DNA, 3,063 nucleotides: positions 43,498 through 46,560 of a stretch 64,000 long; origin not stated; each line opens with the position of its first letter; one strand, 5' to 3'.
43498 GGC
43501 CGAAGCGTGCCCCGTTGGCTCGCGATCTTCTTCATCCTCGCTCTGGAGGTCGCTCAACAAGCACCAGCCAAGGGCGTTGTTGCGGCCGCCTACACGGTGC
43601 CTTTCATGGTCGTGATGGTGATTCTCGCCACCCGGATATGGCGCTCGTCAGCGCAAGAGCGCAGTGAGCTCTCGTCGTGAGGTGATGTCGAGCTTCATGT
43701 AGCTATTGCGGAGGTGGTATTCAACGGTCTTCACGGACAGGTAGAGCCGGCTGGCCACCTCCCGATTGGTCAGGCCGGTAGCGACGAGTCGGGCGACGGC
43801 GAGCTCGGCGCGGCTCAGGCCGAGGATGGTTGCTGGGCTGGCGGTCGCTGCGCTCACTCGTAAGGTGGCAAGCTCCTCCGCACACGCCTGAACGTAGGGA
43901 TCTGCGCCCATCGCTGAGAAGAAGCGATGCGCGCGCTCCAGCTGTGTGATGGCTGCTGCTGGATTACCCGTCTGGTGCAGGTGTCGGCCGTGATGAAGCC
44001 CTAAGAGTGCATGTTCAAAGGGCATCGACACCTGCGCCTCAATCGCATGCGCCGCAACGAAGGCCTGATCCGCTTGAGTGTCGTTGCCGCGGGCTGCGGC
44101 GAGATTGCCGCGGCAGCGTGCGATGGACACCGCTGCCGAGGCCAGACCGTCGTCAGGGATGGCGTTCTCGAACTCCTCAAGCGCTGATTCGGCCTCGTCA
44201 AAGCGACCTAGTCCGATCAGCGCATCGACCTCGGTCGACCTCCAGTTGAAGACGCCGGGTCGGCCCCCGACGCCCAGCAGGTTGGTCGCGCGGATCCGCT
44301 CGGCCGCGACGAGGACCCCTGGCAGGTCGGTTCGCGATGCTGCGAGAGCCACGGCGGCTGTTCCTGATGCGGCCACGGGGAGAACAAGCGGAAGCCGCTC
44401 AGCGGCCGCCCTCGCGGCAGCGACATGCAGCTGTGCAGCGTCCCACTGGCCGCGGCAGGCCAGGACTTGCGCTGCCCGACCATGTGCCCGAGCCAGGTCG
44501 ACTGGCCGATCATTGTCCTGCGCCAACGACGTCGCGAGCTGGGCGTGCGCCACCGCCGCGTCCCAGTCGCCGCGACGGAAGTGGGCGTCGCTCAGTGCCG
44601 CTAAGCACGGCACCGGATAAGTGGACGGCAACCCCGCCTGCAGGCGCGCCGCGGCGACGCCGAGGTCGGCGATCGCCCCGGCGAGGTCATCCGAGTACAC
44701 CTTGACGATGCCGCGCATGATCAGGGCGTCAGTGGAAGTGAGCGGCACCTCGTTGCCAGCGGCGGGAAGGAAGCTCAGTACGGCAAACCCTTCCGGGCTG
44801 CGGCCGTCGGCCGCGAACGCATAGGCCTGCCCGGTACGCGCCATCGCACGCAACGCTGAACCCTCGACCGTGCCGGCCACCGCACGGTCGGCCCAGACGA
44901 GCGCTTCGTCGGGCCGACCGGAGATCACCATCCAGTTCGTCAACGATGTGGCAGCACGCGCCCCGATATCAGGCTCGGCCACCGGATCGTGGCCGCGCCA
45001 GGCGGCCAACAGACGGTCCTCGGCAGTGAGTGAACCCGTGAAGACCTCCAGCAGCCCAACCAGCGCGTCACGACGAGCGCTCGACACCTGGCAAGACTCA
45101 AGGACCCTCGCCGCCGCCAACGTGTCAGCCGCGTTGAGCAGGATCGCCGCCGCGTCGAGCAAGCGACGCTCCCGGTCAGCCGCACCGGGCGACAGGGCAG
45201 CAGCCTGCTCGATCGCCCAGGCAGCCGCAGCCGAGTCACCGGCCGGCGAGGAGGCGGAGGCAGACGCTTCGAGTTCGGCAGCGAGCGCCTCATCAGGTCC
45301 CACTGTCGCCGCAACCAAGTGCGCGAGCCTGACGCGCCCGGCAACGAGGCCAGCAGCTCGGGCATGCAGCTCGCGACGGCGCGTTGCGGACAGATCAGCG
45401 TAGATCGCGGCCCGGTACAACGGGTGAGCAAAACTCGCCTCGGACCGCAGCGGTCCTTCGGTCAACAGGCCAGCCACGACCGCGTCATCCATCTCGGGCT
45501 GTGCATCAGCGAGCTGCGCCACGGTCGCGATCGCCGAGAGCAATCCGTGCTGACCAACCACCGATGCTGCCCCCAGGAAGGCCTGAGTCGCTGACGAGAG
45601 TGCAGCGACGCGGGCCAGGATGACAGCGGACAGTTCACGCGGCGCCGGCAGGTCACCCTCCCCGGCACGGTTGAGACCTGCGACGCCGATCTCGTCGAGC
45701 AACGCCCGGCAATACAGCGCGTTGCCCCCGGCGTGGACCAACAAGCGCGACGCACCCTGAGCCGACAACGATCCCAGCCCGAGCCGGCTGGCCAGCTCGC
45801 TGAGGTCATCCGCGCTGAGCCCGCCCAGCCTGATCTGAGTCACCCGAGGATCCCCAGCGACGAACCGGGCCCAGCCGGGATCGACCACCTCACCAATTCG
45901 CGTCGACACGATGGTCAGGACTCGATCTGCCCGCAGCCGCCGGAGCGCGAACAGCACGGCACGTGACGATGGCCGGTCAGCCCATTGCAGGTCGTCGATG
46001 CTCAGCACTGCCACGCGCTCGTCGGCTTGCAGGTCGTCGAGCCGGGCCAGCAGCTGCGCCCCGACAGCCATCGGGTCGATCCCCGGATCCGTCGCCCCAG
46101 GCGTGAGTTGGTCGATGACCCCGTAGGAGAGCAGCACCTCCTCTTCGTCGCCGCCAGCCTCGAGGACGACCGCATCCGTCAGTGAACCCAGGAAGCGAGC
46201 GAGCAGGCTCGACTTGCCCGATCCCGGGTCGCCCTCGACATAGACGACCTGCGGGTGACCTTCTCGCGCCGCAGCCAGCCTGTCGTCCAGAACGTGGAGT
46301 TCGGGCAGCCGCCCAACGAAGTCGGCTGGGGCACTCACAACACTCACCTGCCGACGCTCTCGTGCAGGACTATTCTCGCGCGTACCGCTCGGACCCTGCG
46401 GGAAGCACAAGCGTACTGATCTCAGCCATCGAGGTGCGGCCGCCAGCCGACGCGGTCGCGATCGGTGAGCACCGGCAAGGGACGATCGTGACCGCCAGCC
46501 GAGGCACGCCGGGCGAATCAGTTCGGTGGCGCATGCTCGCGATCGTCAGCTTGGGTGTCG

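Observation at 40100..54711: About 14.5-kb accessory island between an Hsp20 locus and tRNA-Arg(CCG), mixing defence, regulatory and export functions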

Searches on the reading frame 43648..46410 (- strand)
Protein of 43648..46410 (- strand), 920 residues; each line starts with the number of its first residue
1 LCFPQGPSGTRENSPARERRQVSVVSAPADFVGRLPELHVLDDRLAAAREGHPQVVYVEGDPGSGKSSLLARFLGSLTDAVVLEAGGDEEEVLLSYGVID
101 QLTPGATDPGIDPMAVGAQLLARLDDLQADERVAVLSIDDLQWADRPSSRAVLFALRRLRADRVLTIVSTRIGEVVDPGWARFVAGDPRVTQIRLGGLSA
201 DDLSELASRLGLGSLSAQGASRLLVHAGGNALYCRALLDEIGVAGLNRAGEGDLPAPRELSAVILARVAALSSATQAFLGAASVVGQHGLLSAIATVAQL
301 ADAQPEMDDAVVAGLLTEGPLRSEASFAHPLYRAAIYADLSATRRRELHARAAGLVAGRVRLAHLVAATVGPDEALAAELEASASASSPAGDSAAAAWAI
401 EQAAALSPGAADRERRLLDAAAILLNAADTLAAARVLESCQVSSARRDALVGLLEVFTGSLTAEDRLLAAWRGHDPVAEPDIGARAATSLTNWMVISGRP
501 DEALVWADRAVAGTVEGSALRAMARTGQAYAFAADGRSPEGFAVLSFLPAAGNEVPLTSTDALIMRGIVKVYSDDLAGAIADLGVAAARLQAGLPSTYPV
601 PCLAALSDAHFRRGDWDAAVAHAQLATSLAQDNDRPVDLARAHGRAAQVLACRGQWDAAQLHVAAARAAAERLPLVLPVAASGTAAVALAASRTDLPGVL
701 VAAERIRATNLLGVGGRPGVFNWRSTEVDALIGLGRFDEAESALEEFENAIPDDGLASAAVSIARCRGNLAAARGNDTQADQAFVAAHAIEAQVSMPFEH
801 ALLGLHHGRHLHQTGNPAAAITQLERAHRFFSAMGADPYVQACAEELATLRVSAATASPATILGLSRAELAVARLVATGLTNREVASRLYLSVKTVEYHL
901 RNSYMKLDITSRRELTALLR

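Call 5: search_protein_families(library=pfam, proteins=[window:43648-46410:-], max_evalue=0.01)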
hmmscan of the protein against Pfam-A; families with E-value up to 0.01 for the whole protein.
window:43648-46410:- (920 aa): 6 families
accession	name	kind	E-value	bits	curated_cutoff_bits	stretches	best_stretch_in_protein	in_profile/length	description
PF13191.12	AAA_16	-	4e-14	53.9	32.6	1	31-165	2-165/167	AAA ATPase domain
PF00196.25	GerE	-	1.7e-13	50.4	23.5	1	865-917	3-55/57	Bacterial regulatory proteins, luxR family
PF07719.23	TPR_2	-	8.8e-06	25.9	27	0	602-633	3-34/34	Tetratricopeptide repeat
PF13401.12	AAA_22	-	5.4e-05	24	27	1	52-161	4-109/130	AAA domain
PF13424.12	TPR_12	-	0.00016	22.2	30.1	1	605-671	8-76/77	Tetratricopeptide repeat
PF13412.12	HTH_24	-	0.0073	16.3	21.9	0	879-901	17-39/48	Winged helix-turn-helix DNA-binding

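Call 21: search_protein_families(library=ncbifam, proteins=[window:43648-46410:-], max_evalue=0.01)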
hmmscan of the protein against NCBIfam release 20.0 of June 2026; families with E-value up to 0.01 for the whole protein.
window:43648-46410:- (920 aa): 17 families
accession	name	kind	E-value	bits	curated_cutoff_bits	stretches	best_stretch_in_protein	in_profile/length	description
NF007403.0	PRK09935.1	equivalog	3.7e-08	33.2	271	1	844-915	129-200/210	fimbria biosynthesis transcriptional regulator FimZ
NF052366.1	photon_PedR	equivalog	4.9e-08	33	120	1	865-915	3-53/74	photosynthetic electron transport-dependent transcriptional regulator PedR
NF047785.1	respo_reg_MadR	equivalog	4.9e-08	32.6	300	1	854-914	138-198/209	MadR family response regulator transcription factor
NF007708.0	PRK10403.1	equivalog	6.2e-08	32.4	343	1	833-918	124-207/215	nitrate/nitrite response regulator protein NarP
NF052445.1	RespRegMctR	equivalog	6.5e-07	29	300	1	863-916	143-196/205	two-component system response regulator MctR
NF041232.1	BagY_FevT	exception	1.3e-06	27.5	700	1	852-916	284-348/367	LuxR family transcriptional regulator BagY/FevT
NF011896.0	PRK15369.1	equivalog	2.7e-06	27.1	242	1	853-916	140-201/211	two component system response regulator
TIGR03020.2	EpsA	equivalog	3e-06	27.1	170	1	847-913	170-239/247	XrtB/PEP-CTERM-associated transcriptional regulator EpsA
NF003420.0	PRK04841.1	equivalog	3.5e-06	25.3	537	1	723-914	694-888/903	HTH-type transcriptional regulator MalT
TIGR03541.1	reg_near_HchA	equivalog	3.2e-05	23.6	215.6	1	856-911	163-218/232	PA1136 family autoinducer-binding transcriptional regulator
NF040749.1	tetrathio_RR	equivalog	4.4e-05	23.3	290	1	865-917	134-186/191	tetrathionate respiration response regulator TtrR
NF007935.0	PRK10651.1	equivalog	0.00022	20.5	250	1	848-915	140-206/216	two-component system response regulator NarL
TIGR02985.1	Sig70_bacteroi1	subfamily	0.0008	19.7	126.4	1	877-907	128-158/162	RNA polymerase sigma-70 factor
NF007685.0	PRK10360.1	equivalog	0.0024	17.7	258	1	865-916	138-189/196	response regulator transcription factor UhpA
NF007018.1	PRK09483.1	equivalog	0.0025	17.5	280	1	842-918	128-202/217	UvrY/SirA/GacA family response regulator transcription factor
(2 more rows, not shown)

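Call 51: search_protein_families(library=padloc, proteins=[window:43648-46410:-], max_evalue=0.01)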
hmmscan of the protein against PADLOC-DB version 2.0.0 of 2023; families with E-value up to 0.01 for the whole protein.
window:43648-46410:- (920 aa): 2 families
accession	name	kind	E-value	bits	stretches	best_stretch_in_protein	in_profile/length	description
PDLC01851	CARF3--CARF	-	1.3e-06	26.1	1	865-908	210-253/279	-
PDLC01855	CARF3--CARF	-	0.0015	16.3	1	829-902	180-255/288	-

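Call 71: find_homologous_proteins(query=window:43648-46347:-, max_evalue=1e-100)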
Query window:43648-46347:- (899 aa): 434 proteins with E <= 1e-100 among 8000 candidates; the best 120 are listed.
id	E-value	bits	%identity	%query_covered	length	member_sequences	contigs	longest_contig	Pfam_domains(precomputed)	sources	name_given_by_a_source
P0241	0.0e+0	1882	100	100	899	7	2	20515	PF00196.26,PF07719.24,PF13191.13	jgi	-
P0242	0.0e+0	1601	86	100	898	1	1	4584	PF00196.26,PF13401.13,PF07719.24,PF13191.13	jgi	jgi:DNA-binding CsgD family transcriptional regulator/tetratricopeptide (TPR) repeat protein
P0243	0.0e+0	1561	84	100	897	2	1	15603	PF00196.26,PF13191.13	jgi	jgi:DNA-binding CsgD family transcriptional regulator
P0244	0.0e+0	1554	83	100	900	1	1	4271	PF00196.26,PF07719.24,PF13191.13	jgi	jgi:DNA-binding CsgD family transcriptional regulator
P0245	0.0e+0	1505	81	100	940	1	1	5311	PF00196.26,PF13401.13,PF13191.13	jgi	jgi:DNA-binding CsgD family transcriptional regulator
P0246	0.0e+0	1490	80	100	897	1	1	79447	PF00196.26,PF13191.13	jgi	jgi:DNA-binding CsgD family transcriptional regulator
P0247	0.0e+0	1479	78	100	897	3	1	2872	PF00196.26,PF13401.13,PF13191.13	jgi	jgi:DNA-binding CsgD family transcriptional regulator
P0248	0.0e+0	1424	77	100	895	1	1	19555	PF00196.26,PF13401.13,PF13191.13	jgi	jgi:DNA-binding CsgD family transcriptional regulator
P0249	0.0e+0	1354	74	100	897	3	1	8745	PF00196.26,PF13401.13,PF13191.13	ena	-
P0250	0.0e+0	1341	74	100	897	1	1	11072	PF00196.26,PF13401.13,PF13191.13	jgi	jgi:DNA-binding CsgD family transcriptional regulator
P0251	0.0e+0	1338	73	100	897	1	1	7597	PF00196.26,PF13401.13,PF13191.13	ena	-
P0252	0.0e+0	1334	73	100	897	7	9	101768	PF00196.26,PF13401.13,PF07719.24,PF13191.13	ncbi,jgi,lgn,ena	jgi:DNA-binding CsgD family transcriptional regulator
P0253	0.0e+0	1333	74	100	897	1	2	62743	PF00196.26,PF13401.13,PF13191.13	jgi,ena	-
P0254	0.0e+0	1329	73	100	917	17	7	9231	PF00196.26,PF13401.13,PF13191.13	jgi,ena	jgi:DNA-binding CsgD family transcriptional regulator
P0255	0.0e+0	1327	73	100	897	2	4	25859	PF00196.26,PF13401.13,PF13191.13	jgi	-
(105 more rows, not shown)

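Call 72: find_encoding_contigs(protein=P0246, flank=10000, max_places=1)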
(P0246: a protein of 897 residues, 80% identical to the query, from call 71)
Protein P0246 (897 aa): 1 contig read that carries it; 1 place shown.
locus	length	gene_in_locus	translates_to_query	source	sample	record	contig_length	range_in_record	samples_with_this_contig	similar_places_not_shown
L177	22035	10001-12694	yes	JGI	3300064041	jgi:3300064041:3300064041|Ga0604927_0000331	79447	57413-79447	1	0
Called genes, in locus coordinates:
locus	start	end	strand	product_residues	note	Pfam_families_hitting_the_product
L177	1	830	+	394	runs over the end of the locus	PF08240:ADH_N, PF00107:ADH_zinc_N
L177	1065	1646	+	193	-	-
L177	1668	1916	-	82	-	-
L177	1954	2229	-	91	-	-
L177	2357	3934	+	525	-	-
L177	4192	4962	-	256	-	PF01177:Asp_Glu_race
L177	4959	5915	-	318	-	PF01370:Epimerase, PF13460:NAD_binding_10 (weak)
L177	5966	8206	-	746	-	PF03176:MMPL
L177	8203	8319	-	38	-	-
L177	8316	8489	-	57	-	-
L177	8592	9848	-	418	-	PF07690:MFS_1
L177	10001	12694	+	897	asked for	PF13191:AAA_16, PF00196:GerE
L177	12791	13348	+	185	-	PF00190:Cupin_1 (weak), PF05899:Cupin_3 (weak), PF07883:Cupin_2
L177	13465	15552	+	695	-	PF00561:Abhydrolase_1, PF08386:Abhydrolase_4 (weak)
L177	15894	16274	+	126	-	-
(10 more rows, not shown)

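Call 73: find_encoding_contigs(protein=P0243, flank=10000, max_places=1)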
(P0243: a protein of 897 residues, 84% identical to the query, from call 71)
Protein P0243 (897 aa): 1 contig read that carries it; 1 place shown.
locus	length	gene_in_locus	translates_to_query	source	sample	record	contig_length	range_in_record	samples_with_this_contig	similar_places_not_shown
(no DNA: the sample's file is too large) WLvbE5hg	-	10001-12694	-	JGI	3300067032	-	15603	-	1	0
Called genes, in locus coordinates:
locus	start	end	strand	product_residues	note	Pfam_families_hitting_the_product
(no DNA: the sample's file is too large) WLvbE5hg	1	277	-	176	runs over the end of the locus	-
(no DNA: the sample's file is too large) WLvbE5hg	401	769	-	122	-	-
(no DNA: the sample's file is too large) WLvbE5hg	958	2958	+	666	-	-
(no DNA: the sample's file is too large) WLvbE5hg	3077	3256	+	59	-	-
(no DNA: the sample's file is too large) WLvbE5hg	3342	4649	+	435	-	PF03773:ArsP_1, PF04945:YHS (faint)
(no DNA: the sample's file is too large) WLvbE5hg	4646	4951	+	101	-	PF02583:Trns_repr_metal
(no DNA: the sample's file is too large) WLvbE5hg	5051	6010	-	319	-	PF00561:Abhydrolase_1, PF12697:Abhydrolase_6, PF12146:Hydrolase_4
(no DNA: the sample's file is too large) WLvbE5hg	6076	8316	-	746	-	PF03176:MMPL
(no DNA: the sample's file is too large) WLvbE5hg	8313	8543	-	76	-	-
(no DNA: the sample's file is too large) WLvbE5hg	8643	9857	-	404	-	PF07690:MFS_1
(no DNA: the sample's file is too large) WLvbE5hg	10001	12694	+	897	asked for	PF13191:AAA_16, PF00196:GerE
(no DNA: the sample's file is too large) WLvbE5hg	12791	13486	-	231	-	PF00072:Response_reg, PF00486:Trans_reg_C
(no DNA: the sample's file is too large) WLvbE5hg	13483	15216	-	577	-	?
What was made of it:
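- A second near relative (LAL 84% identical) shows the same LAL | MFS-small ORF-MmpL-hydrolase order with unrelated flanks (call 73).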
